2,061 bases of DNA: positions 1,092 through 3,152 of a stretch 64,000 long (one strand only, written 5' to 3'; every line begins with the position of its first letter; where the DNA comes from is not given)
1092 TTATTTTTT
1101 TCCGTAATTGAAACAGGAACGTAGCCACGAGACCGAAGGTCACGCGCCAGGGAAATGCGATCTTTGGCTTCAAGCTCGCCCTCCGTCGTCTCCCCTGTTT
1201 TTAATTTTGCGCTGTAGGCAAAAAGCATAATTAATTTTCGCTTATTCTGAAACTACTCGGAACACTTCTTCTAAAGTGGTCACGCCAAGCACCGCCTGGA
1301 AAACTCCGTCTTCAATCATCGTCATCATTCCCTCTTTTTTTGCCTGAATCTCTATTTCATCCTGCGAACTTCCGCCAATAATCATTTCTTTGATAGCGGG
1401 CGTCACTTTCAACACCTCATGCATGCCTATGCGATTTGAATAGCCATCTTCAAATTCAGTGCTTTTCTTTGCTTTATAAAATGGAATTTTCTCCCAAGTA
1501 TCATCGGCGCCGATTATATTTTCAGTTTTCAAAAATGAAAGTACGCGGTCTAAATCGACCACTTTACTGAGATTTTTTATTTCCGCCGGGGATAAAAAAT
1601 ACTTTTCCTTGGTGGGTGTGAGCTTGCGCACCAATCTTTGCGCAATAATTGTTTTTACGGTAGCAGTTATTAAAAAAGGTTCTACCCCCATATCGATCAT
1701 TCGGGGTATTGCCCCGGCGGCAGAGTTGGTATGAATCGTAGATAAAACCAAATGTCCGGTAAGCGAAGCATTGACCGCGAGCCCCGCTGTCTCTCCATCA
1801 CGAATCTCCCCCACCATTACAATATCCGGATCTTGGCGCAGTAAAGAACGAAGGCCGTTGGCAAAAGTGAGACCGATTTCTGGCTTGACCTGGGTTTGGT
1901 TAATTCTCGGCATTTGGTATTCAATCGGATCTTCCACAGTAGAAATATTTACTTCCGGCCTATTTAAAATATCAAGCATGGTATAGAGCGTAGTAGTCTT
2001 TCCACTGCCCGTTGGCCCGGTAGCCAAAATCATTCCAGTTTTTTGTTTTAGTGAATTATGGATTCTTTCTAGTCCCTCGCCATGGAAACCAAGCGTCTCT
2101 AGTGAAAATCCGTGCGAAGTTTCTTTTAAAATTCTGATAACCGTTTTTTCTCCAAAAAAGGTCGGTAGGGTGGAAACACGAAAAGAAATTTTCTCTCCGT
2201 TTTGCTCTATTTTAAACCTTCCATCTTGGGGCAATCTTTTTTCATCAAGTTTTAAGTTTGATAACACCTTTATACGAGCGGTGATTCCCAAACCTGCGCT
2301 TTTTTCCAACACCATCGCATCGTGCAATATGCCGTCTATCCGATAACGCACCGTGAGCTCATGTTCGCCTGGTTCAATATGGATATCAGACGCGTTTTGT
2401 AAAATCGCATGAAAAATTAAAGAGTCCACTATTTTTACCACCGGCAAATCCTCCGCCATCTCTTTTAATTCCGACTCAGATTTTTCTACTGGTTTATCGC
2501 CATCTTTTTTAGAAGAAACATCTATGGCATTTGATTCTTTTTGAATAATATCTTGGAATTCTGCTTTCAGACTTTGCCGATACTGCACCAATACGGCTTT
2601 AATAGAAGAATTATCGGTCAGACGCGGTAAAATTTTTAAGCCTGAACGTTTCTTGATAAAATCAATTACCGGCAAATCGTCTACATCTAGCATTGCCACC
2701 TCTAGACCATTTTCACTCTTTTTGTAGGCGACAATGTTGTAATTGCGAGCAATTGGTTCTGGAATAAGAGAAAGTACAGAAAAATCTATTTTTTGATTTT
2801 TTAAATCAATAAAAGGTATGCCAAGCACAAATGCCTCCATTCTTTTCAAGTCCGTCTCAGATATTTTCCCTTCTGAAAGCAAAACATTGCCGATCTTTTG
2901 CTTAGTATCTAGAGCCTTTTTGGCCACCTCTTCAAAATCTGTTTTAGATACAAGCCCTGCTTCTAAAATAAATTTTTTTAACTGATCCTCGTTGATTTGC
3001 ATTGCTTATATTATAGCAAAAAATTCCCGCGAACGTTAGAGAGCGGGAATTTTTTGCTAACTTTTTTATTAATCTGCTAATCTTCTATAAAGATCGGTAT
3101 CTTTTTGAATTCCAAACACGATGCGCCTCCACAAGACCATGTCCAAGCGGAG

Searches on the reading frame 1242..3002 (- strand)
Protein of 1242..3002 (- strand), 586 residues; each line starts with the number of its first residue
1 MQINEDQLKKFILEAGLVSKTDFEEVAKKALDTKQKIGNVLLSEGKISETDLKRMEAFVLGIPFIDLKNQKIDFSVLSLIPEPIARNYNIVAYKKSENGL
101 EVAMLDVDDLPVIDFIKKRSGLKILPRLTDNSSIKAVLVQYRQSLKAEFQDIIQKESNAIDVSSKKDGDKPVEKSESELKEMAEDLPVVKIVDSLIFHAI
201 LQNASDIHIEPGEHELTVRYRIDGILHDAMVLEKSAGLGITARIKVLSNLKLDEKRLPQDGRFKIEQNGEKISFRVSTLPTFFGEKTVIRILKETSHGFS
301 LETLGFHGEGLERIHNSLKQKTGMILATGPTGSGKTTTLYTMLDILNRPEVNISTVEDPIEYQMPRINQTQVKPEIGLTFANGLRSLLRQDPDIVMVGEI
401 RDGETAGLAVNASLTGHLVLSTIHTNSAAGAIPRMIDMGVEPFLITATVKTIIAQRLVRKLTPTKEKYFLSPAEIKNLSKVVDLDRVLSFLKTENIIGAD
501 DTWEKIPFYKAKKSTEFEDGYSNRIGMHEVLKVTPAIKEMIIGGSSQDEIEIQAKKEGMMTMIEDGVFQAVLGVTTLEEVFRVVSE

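Call 66: search_protein_families(library=pfam, proteins=[window:1242-3002:-], max_evalue=0.00001)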
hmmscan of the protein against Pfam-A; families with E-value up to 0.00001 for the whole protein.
window:1242-3002:- (586 aa): 2 families
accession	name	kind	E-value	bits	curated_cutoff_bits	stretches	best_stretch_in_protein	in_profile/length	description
PF00437.27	T2SSE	-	8.3e-121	403.5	24.9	1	183-582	3-370/370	Type II/IV secretion system protein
PF05157.20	MshEN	-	6.5e-13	48.9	23.1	1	60-146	1-88/90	MshEN domain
